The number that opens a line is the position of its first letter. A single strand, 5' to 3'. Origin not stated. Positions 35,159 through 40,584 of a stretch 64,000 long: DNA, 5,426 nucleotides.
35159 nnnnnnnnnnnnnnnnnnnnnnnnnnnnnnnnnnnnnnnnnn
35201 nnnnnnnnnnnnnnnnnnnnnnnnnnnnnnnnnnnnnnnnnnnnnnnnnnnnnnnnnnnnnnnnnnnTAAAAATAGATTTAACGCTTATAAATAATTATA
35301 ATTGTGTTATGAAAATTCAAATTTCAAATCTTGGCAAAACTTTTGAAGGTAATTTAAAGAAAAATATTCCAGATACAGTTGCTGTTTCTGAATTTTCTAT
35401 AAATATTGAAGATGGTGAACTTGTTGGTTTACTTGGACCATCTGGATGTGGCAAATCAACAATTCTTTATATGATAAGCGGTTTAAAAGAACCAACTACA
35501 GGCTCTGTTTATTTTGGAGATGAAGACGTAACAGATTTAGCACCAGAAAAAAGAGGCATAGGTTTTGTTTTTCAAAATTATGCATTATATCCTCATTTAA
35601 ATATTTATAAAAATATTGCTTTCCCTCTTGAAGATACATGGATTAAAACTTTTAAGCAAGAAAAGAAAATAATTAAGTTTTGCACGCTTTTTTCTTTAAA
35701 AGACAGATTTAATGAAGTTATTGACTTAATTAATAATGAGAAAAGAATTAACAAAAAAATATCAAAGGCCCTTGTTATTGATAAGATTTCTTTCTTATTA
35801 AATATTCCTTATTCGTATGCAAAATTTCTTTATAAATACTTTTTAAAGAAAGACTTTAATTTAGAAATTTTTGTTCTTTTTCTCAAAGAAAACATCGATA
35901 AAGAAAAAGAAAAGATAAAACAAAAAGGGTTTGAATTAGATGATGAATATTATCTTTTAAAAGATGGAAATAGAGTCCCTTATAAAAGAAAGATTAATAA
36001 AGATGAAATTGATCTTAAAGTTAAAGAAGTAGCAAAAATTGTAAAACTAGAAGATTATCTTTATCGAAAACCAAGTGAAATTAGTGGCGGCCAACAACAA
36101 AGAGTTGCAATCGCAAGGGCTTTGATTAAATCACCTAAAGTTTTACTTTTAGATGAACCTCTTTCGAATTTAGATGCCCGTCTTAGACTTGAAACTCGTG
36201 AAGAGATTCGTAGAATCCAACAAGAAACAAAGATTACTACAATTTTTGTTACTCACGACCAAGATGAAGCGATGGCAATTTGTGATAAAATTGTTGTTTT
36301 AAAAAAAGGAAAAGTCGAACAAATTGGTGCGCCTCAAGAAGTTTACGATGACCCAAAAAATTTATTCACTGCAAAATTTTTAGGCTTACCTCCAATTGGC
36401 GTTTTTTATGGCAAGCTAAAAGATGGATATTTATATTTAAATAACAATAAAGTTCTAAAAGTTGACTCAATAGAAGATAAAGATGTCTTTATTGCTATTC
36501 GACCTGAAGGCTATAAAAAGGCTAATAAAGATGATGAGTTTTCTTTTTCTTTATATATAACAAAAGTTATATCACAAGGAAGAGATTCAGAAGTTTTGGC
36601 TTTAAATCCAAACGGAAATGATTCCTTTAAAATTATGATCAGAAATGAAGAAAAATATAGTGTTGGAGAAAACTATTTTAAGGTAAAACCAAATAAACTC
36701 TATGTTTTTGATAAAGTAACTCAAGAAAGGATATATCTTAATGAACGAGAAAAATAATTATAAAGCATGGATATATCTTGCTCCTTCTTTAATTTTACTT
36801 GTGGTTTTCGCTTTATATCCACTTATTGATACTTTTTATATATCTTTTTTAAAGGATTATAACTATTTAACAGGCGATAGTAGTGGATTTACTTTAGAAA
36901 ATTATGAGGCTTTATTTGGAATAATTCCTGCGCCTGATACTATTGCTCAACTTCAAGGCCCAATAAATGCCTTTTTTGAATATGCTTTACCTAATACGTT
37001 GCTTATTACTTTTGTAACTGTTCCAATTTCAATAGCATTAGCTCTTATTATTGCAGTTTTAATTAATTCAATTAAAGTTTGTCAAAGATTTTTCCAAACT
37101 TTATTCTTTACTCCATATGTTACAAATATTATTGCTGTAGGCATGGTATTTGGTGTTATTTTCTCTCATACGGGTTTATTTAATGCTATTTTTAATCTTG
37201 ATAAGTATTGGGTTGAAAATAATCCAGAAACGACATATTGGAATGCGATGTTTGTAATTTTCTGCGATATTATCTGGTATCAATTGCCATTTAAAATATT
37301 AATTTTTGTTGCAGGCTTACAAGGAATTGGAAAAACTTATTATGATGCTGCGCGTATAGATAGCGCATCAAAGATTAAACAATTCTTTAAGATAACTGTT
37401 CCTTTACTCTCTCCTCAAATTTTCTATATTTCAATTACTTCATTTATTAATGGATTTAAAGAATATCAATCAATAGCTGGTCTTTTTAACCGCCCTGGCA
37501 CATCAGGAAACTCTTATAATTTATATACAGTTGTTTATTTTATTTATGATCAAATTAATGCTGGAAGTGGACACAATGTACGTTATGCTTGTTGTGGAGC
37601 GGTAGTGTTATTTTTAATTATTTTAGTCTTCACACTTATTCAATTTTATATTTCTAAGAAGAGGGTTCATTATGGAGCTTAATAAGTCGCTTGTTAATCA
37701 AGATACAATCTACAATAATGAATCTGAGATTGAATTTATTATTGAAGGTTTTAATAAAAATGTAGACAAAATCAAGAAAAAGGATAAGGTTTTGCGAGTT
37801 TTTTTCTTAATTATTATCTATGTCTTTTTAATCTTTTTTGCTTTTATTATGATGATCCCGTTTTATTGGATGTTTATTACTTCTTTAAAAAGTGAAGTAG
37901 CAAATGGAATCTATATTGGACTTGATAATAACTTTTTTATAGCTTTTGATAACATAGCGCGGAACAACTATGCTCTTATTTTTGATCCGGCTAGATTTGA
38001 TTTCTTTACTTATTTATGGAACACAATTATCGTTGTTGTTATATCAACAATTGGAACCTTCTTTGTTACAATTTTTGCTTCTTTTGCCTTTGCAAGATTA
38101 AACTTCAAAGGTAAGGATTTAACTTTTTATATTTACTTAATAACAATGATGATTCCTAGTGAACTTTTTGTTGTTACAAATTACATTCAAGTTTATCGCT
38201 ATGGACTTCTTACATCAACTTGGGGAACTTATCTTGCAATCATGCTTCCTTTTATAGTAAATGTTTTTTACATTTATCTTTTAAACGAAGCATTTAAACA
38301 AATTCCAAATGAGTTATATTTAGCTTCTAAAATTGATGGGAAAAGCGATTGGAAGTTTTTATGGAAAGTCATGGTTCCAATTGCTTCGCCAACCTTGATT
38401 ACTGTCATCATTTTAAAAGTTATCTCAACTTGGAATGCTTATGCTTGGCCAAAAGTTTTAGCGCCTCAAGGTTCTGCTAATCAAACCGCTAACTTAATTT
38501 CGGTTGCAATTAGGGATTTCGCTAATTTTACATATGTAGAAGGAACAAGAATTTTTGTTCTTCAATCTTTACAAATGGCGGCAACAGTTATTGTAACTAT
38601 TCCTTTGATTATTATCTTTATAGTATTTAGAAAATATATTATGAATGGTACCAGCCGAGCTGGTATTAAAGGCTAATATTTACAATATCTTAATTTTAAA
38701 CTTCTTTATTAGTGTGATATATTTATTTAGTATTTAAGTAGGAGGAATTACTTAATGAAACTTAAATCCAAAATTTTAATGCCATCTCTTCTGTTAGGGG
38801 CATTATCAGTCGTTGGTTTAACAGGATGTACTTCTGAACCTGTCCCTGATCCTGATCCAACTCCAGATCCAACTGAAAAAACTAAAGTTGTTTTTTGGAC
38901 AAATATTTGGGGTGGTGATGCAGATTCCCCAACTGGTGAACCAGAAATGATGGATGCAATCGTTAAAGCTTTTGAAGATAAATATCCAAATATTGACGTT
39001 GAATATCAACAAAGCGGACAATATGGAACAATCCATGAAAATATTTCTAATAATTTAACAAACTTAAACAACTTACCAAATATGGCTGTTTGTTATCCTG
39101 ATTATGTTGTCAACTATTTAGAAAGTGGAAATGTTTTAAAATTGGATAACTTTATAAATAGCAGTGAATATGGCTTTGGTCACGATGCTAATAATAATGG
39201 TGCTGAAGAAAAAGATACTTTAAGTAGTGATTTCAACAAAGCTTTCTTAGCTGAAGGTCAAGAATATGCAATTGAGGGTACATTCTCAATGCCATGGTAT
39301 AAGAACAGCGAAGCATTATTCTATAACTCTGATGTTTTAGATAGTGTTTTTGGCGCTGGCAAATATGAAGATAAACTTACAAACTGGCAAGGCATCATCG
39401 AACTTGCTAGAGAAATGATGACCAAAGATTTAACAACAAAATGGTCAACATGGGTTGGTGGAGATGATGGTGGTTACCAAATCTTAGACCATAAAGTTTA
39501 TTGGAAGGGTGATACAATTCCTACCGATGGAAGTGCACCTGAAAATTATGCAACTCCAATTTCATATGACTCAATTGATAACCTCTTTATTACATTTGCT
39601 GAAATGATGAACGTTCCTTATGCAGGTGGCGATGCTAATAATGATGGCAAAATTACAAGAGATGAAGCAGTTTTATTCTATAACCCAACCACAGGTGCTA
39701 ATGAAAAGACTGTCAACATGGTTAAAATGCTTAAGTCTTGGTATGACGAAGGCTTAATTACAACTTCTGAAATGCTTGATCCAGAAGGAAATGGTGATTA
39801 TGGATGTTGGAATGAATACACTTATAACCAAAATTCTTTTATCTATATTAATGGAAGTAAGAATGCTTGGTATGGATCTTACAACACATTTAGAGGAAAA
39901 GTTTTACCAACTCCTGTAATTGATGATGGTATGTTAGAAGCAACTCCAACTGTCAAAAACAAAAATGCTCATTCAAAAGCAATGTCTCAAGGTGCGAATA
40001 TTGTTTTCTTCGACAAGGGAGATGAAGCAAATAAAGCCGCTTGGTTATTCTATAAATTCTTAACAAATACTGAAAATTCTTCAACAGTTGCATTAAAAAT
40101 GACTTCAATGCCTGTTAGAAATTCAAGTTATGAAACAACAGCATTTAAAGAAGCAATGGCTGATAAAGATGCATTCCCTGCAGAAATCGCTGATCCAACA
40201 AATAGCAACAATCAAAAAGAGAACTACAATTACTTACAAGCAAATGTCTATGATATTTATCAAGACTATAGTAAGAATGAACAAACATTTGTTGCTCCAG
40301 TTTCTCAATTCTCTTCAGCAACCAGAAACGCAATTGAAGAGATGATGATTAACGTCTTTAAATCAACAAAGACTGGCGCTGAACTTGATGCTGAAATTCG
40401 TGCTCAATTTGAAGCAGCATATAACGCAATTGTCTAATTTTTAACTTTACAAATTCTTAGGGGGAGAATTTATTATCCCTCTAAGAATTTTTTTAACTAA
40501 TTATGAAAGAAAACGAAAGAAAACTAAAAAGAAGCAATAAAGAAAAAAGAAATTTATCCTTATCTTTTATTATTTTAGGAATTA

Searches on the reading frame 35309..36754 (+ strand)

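Call 43: search_protein_families(library=pfam, proteins=[window:35309-36754:+], max_evalue=0.0001)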
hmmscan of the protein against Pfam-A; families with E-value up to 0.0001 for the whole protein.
window:35309-36754:+ (482 aa): 2 families
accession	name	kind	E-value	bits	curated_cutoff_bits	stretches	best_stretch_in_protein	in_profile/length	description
PF00005.33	ABC_tran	-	5.5e-34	118.1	25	2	28-135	3-99/137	ABC transporter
PF13304.12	AAA_21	-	2.6e-07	31.4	27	1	39-317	2-299/304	AAA domain, putative AbiEii toxin, Type IV TA system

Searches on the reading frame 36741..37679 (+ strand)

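Call 43: search_protein_families(library=pfam, proteins=[window:36741-37679:+], max_evalue=0.0001)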
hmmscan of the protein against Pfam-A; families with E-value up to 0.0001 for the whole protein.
window:36741-37679:+ (313 aa): 1 family
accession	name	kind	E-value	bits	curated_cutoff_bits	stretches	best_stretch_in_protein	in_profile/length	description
PF00528.27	BPD_transp_1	-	1.5e-13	51.3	26.4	1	98-307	2-181/184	Binding-protein-dependent transport system inner membrane component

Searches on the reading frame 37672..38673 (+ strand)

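Call 43: search_protein_families(library=pfam, proteins=[window:37672-38673:+], max_evalue=0.0001)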
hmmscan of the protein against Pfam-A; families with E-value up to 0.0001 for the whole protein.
window:37672-38673:+ (334 aa): 1 family
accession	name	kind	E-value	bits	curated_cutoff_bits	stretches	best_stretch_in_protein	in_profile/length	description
PF00528.27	BPD_transp_1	-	3.6e-15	56.6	26.4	1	136-323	4-178/184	Binding-protein-dependent transport system inner membrane component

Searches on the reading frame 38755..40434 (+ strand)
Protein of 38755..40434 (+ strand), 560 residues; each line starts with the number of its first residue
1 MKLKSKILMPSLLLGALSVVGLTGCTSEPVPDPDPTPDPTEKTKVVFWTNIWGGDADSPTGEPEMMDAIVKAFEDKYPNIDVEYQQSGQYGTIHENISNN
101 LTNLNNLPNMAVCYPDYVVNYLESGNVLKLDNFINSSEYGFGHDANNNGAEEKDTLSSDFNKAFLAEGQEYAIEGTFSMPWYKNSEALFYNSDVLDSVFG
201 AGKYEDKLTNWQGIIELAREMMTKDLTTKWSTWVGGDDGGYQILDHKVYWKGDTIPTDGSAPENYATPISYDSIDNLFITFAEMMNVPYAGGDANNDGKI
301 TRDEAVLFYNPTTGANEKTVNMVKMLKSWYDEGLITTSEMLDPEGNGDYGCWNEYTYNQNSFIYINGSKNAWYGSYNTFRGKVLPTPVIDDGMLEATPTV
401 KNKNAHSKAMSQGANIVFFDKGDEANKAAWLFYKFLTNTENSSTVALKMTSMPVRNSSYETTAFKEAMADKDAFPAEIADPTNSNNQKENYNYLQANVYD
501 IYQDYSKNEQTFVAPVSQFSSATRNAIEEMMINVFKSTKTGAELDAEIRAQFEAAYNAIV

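Call 43: search_protein_families(library=pfam, proteins=[window:38755-40434:+], max_evalue=0.0001)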
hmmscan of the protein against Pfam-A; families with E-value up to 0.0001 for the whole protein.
window:38755-40434:+ (560 aa): 1 family
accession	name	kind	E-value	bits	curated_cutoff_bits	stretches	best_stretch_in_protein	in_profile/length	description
PF13416.11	SBP_bac_8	-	5.4e-16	59.6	27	1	68-467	1-274/279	Bacterial extracellular solute-binding protein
